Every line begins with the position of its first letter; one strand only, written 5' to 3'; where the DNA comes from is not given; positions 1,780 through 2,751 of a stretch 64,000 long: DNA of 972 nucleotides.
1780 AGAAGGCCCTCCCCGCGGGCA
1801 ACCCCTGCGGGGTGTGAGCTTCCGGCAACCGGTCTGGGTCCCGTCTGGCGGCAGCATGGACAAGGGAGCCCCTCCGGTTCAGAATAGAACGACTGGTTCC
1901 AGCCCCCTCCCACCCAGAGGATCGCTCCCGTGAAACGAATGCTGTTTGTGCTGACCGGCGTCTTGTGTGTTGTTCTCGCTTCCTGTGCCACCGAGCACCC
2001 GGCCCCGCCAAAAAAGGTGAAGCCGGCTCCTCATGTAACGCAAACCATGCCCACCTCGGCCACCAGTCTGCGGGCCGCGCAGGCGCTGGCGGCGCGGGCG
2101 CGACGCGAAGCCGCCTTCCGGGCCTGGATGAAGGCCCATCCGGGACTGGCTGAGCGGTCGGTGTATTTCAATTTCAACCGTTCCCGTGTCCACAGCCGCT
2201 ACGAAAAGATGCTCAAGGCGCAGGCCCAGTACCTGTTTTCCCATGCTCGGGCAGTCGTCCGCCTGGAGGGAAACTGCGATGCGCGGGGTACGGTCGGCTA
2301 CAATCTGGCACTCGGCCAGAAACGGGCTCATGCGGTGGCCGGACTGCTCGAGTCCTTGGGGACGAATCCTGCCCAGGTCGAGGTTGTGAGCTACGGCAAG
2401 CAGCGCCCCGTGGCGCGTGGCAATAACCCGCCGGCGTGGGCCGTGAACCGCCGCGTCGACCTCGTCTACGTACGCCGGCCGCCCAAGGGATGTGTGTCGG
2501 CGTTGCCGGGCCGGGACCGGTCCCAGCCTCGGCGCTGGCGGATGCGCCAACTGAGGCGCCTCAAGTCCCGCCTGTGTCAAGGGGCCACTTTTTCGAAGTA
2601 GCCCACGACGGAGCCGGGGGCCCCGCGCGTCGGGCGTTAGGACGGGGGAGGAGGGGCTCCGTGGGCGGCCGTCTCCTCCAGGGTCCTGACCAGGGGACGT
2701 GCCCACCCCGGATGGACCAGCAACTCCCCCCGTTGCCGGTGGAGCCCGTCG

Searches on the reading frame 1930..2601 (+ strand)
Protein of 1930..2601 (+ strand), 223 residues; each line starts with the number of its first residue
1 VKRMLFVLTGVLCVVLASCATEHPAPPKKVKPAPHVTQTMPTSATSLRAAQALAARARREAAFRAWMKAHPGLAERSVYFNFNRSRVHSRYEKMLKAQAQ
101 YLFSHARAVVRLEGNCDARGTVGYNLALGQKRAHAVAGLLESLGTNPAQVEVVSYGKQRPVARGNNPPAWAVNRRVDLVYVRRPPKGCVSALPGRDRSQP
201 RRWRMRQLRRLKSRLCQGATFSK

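Call 63: find_encoding_contigs(protein=window:1930-2601:+, flank=10000, max_places=1)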
Protein window:1930-2601:+ (223 aa): 12 contigs read that carry it; 1 place shown.
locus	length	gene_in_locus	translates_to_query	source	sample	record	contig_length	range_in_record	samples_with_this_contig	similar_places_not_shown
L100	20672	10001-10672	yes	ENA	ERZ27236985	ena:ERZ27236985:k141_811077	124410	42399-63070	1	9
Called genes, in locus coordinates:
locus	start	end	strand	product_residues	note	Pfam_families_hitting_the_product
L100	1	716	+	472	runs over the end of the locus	PF00749:tRNA-synt_1c, PF19269:Anticodon_2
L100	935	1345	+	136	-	-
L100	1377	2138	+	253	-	PF01048:PNP_UDP_1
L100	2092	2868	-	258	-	PF10972:CsiV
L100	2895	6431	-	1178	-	PF17757:UvrB_inter, PF21132:MFD_D3, PF02559:CarD_TRCF_RID, PF00270:DEAD, PF04851:ResIII, PF00271:Helicase_C, PF03461:TRCF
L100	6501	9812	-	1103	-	PF00930:DPPIV_N (faint), PF07676:PD40 (faint), PF26549:Tricorn_N, PF26550:Tricorn_2nd, PF14684:Tricorn_C1, PF14685:PDZ_Tricorn, PF03572:Peptidase_S41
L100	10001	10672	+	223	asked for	PF00691:OmpA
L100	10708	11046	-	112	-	PF11743:DUF3301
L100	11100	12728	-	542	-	PF00324:AA_permease, PF13520:AA_permease_2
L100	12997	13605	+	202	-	PF12766:Pyridox_oxase_2, PF01243:PNPOx_N, PF10590:PNP_phzG_C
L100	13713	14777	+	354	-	PF00724:Oxidored_FMN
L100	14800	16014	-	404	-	PF00474:SSF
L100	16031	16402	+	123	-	-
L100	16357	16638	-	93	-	PF11755:DUF3311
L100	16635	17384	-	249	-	PF00535:Glycos_transf_2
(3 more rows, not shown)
